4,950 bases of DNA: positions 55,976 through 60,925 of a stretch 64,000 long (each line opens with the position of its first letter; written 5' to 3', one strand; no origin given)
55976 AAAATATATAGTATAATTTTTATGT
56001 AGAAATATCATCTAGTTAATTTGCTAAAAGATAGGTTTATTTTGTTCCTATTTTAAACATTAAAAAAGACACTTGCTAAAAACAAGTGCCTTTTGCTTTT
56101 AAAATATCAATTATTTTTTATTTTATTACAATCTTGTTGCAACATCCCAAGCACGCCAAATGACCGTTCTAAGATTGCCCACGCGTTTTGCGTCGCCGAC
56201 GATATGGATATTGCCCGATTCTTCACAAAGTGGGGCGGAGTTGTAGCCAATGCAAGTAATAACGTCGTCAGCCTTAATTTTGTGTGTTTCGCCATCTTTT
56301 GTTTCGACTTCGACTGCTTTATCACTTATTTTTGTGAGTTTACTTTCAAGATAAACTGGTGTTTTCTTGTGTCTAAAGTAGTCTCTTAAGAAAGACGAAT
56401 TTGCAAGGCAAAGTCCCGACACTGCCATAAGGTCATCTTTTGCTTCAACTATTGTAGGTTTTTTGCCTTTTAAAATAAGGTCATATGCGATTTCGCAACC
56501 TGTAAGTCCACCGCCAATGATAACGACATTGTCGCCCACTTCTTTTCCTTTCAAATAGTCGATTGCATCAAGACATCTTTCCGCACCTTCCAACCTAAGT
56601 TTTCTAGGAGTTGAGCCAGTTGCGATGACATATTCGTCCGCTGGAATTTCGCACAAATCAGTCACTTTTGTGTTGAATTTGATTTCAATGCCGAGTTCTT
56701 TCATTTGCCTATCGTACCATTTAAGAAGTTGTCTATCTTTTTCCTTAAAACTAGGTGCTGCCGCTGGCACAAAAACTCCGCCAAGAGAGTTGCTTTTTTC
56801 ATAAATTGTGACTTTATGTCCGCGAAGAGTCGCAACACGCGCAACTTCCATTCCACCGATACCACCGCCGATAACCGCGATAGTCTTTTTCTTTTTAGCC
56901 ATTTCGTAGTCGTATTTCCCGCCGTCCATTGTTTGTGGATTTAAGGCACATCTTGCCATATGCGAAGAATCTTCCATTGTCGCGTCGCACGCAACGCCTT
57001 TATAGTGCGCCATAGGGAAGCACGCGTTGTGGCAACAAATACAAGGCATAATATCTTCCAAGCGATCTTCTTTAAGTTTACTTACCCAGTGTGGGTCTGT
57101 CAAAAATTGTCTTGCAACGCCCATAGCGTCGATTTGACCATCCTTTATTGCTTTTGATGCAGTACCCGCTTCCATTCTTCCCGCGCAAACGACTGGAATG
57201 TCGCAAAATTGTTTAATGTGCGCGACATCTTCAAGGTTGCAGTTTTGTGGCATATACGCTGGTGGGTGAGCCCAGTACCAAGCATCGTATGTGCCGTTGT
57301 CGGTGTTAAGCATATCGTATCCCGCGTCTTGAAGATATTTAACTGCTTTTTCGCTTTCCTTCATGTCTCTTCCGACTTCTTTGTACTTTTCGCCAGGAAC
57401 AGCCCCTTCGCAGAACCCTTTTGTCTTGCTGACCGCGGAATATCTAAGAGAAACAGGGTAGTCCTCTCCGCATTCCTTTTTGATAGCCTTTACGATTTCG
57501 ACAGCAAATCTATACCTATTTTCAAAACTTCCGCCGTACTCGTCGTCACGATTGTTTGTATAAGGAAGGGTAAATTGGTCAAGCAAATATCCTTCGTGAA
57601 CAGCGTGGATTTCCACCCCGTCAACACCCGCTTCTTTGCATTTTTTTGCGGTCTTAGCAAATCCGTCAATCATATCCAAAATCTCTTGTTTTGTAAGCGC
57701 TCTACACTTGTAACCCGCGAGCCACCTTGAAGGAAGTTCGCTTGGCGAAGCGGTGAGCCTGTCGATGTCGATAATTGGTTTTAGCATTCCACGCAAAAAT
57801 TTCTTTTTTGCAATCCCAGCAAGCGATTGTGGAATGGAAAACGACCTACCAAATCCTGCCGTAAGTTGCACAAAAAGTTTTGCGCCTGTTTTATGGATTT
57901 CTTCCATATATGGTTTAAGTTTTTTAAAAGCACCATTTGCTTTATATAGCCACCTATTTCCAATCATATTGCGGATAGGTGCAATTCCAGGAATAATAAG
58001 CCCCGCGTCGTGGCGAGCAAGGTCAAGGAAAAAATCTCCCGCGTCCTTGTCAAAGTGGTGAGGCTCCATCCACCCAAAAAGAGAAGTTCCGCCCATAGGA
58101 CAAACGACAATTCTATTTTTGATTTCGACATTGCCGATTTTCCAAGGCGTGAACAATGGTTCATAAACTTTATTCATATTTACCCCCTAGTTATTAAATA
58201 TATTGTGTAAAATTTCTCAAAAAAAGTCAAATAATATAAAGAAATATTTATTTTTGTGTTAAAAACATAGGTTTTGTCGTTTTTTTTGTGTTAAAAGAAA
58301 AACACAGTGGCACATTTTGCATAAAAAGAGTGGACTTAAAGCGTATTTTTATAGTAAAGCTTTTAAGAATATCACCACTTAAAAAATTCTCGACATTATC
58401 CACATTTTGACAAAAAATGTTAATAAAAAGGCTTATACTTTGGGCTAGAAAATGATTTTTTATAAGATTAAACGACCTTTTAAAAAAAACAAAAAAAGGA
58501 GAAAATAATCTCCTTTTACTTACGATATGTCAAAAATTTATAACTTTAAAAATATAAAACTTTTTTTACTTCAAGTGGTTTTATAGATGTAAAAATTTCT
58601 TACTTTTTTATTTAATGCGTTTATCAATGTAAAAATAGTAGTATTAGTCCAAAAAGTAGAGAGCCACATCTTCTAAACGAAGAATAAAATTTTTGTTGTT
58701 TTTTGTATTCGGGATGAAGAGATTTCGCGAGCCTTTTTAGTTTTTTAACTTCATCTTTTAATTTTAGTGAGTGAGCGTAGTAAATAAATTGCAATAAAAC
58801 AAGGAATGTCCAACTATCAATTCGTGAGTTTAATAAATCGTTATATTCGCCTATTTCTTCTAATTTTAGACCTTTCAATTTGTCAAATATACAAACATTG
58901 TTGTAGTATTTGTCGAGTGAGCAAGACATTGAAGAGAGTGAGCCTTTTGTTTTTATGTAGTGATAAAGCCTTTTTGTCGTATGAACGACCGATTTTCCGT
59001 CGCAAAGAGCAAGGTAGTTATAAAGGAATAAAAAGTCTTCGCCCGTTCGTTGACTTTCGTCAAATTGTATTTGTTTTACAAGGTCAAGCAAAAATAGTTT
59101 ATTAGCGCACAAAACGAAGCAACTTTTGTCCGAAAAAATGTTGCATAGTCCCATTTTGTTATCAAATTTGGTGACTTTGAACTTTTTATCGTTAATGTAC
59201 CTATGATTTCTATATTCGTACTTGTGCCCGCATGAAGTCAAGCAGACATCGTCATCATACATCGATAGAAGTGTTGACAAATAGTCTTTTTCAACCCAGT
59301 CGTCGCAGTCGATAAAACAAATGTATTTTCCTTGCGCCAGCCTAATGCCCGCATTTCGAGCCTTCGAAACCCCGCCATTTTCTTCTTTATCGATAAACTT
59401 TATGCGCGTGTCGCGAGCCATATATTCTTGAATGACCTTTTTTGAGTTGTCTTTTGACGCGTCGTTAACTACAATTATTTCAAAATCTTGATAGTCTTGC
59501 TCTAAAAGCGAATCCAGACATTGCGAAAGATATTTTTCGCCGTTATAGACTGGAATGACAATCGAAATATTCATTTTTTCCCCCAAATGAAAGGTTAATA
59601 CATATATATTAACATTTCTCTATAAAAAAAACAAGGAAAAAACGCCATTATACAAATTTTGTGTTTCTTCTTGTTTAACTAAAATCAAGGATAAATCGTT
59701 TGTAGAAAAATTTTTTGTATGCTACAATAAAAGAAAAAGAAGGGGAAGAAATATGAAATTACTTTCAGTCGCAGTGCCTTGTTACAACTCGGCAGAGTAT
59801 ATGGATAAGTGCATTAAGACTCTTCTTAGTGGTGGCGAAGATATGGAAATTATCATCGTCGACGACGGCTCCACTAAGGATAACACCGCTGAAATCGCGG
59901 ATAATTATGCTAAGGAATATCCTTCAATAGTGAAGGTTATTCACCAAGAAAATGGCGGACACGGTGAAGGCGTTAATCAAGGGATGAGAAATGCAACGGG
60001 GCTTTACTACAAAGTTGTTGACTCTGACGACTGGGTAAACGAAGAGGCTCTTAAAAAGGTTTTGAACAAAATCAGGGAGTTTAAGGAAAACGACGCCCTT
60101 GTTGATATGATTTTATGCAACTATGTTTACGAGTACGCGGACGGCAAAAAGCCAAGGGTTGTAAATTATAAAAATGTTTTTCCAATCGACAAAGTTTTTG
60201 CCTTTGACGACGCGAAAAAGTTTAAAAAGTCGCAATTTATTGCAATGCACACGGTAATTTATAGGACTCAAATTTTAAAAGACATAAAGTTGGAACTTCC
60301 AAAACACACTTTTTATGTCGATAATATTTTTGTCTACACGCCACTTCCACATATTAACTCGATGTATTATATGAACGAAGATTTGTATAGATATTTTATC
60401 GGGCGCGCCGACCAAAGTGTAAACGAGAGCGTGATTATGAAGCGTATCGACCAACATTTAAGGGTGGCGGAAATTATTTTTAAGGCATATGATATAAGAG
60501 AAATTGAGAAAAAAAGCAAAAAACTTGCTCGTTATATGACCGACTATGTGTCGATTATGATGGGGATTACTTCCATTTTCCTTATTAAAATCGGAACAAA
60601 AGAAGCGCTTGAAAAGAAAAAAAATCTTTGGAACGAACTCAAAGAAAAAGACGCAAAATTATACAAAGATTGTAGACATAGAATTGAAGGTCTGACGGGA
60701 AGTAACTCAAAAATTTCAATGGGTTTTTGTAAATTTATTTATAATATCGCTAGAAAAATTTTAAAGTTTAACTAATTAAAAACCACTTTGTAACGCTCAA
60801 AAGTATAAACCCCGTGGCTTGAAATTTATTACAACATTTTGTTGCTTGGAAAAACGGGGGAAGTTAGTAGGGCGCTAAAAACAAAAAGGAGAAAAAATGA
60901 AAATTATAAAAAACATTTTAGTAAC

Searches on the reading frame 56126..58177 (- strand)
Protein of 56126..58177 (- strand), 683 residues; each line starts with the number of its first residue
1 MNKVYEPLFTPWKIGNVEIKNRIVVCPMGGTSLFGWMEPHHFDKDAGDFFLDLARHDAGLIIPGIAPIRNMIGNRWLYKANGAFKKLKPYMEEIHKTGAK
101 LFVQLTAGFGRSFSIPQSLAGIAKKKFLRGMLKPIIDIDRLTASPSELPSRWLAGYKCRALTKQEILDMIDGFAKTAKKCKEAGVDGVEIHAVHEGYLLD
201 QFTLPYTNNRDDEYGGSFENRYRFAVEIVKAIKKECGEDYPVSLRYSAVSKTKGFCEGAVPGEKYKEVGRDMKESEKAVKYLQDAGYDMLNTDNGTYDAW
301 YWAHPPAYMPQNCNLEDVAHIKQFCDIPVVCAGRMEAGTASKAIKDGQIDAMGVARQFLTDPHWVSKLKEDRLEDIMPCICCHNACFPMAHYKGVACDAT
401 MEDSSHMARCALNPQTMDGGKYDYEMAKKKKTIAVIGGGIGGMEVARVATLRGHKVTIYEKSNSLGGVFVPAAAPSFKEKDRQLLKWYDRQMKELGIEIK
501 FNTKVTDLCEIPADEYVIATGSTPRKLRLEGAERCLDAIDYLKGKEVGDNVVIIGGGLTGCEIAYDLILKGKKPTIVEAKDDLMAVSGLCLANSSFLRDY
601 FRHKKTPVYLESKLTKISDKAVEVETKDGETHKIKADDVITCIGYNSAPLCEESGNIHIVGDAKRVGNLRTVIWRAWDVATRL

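Call 75: search_protein_families(library=pfam, proteins=[window:56126-58177:-], max_evalue=0.0001)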
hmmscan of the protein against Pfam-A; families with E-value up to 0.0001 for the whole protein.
window:56126-58177:- (683 aa): 12 families
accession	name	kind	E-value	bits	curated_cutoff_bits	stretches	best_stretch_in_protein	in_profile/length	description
PF00724.26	Oxidored_FMN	-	4.9e-55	187.6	27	1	8-372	2-339/342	NADH:flavin oxidoreductase / NADH oxidase family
PF07992.20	Pyr_redox_2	-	2.4e-34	119.5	26.1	1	432-654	2-246/291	Pyridine nucleotide-disulphide oxidoreductase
PF00070.33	Pyr_redox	-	4.2e-19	69.3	22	2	550-628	1-81/82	Pyridine nucleotide-disulphide oxidoreductase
PF01266.30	DAO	-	2.7e-16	60.5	27.9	1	551-585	2-37/353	FAD dependent oxidoreductase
PF13738.12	Pyr_redox_3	-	1.2e-14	54.7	30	1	509-647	121-269/305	Pyridine nucleotide-disulphide oxidoreductase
PF13450.12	NAD_binding_8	-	3.6e-11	43.6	21.9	1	435-468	1-34/68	NAD(P)-binding Rossmann-like domain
PF00890.30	FAD_binding_2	-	2.7e-07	30.6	20.4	0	433-474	2-51/414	FAD binding domain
PF12831.13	FAD_oxidored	-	2e-06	27.8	27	0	433-480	2-49/416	FAD dependent oxidoreductase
PF13434.12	Lys_Orn_oxgnase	-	1.6e-05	24.7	21.3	0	496-576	131-216/339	L-lysine 6-monooxygenase/L-ornithine 5-monooxygenase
PF03486.20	HI0933_like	-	1.7e-05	24.8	50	0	432-466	2-36/244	HI0933-like protein Rossmann domain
PF01134.28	GIDA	-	3.8e-05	23.4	22.1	0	433-465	2-35/391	Glucose inhibited division protein A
PF02737.24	3HCDH_N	-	4.5e-05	23.9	22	0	432-509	1-77/180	3-hydroxyacyl-CoA dehydrogenase, NAD binding domain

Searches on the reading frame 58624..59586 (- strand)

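Call 75: search_protein_families(library=pfam, proteins=[window:58624-59586:-], max_evalue=0.0001)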
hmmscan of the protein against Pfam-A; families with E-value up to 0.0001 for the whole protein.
window:58624-59586:- (320 aa): 3 families
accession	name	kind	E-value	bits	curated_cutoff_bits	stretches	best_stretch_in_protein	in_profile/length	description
PF00535.33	Glycos_transf_2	-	8.9e-40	136.8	23.3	1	8-135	1-128/168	Glycosyl transferase family 2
PF10111.15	Glyco_tranf_2_2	-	3.4e-13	50.2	27.3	1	8-109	1-105/276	Glycosyltransferase like family 2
PF13641.12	Glyco_tranf_2_3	-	2.4e-12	47.8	27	1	7-113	3-115/230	Glycosyltransferase like family 2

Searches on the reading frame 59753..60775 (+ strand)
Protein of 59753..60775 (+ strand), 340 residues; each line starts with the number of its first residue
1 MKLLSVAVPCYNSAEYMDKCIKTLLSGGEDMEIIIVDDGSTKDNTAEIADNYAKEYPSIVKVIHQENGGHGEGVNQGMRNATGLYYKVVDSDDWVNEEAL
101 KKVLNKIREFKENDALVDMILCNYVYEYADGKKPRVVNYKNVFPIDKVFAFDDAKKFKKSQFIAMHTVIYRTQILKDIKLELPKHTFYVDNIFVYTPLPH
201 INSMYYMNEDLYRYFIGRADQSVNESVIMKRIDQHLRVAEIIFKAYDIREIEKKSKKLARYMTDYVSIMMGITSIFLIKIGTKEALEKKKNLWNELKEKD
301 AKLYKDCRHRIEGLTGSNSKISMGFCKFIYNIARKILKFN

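Call 75: search_protein_families(library=pfam, proteins=[window:59753-60775:+], max_evalue=0.0001)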
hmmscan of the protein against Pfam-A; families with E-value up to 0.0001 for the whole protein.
window:59753-60775:+ (340 aa): 3 families
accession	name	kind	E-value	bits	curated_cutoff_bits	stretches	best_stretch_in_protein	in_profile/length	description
PF00535.33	Glycos_transf_2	-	1.1e-31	110.5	23.3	1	5-177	1-166/168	Glycosyl transferase family 2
PF13641.12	Glyco_tranf_2_3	-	5.7e-10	40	27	1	4-107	3-111/230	Glycosyltransferase like family 2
PF10111.15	Glyco_tranf_2_2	-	9.7e-07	29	27.3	1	6-132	2-130/276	Glycosyltransferase like family 2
